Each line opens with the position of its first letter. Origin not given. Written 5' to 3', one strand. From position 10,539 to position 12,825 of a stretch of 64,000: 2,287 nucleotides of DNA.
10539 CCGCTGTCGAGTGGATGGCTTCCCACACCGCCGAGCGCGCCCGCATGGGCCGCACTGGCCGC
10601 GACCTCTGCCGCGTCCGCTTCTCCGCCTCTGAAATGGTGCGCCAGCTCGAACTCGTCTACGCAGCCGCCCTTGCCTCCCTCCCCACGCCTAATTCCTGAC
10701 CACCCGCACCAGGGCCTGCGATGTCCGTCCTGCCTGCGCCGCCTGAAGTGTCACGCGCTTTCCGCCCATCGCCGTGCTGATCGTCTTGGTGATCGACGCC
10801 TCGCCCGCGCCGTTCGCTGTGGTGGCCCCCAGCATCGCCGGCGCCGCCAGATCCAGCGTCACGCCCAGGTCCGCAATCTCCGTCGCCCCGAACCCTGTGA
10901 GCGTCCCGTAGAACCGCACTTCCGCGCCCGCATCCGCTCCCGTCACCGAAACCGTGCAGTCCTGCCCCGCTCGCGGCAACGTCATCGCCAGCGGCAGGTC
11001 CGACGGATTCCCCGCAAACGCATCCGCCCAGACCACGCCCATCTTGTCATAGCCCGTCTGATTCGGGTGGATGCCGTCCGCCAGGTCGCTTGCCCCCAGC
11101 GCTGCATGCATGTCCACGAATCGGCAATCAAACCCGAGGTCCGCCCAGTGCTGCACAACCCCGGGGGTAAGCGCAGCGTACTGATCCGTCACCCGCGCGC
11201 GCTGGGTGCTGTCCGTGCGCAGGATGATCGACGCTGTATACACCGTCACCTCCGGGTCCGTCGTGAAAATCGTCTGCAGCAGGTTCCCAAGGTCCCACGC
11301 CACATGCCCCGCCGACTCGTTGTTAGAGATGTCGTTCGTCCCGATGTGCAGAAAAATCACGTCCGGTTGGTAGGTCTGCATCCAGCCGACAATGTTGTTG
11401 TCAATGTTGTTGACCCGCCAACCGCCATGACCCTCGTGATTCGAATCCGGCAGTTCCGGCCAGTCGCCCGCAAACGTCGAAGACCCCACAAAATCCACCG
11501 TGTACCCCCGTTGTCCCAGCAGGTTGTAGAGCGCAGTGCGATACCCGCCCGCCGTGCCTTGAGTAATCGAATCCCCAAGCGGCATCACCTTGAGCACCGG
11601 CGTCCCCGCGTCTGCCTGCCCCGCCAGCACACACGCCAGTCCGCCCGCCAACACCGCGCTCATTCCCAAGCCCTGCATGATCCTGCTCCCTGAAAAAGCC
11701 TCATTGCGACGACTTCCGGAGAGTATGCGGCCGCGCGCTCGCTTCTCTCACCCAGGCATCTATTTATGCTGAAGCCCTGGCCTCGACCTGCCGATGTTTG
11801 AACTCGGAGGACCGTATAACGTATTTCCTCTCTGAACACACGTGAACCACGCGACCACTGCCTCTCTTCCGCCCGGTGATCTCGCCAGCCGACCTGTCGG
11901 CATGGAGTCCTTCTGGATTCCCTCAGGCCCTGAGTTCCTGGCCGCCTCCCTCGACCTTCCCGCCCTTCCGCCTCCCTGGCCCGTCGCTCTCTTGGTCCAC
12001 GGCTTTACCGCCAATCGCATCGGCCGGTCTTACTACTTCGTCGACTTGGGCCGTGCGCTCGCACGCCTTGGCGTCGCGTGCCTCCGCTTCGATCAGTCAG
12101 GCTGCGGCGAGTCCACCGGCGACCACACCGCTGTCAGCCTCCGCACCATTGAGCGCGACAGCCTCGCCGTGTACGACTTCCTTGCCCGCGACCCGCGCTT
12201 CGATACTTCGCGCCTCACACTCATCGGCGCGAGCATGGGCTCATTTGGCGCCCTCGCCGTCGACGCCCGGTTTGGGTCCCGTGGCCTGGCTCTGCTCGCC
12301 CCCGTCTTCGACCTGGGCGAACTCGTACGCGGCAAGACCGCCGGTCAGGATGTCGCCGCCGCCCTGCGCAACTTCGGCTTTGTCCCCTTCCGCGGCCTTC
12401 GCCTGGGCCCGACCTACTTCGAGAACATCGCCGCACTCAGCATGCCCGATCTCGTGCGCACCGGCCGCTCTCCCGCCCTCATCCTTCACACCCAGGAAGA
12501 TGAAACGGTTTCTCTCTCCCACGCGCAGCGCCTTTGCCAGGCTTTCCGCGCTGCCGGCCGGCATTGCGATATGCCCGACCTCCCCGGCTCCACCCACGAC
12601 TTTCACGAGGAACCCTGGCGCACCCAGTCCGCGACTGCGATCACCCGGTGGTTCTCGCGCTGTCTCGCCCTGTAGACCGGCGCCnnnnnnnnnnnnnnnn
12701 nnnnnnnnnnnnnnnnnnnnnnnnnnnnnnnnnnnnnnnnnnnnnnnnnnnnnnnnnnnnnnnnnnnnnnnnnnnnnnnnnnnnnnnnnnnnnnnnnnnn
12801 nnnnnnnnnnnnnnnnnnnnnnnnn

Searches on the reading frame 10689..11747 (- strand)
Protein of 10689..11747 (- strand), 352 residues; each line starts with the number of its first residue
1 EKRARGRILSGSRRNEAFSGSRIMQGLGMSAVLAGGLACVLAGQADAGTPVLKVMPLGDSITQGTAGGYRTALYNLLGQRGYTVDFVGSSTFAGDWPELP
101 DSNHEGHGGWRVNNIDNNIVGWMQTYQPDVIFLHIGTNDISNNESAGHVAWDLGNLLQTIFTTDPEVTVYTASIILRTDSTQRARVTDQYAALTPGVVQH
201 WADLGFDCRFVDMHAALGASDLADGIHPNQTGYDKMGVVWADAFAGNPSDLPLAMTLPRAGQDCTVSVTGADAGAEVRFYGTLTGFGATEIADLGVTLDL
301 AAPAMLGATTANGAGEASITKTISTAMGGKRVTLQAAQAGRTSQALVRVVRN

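Call 47: search_protein_families(library=pfam, proteins=[window:10689-11747:-], max_evalue=0.00001)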
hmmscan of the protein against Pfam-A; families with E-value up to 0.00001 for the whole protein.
window:10689-11747:- (352 aa): 2 families
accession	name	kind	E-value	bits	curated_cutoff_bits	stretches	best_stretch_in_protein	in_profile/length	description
PF13472.12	Lipase_GDSL_2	-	3.9e-18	67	32.9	1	57-234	2-177/178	GDSL-like Lipase/Acylhydrolase family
PF00657.28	Lipase_GDSL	-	6.9e-09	36.6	23.6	1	54-237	1-205/208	GDSL-like Lipase/Acylhydrolase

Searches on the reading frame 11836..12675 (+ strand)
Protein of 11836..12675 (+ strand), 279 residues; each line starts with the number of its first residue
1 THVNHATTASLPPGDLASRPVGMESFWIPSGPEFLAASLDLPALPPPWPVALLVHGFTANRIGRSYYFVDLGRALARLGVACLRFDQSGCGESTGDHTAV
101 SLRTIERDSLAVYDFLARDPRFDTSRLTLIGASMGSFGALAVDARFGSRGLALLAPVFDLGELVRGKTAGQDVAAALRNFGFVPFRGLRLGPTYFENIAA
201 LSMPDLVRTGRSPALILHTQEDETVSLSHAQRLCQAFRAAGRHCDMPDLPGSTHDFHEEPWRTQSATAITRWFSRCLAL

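Call 47: search_protein_families(library=pfam, proteins=[window:11836-12675:+], max_evalue=0.00001)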
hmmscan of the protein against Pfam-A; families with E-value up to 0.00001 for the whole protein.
window:11836-12675:+ (279 aa): 4 families
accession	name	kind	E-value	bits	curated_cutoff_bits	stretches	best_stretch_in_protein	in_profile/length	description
PF12146.15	Hydrolase_4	-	2.9e-14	53.4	27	1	51-172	7-124/239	Serine aminopeptidase, S33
PF12697.13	Abhydrolase_6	-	6.5e-12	47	26.3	1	52-260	2-211/217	Alpha/beta hydrolase family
PF00561.26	Abhydrolase_1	-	2.1e-10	41.1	25.8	1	52-156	4-102/245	alpha/beta hydrolase fold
PF00326.27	Peptidase_S9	-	5.9e-08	32.9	22.6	1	107-277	46-210/213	Prolyl oligopeptidase family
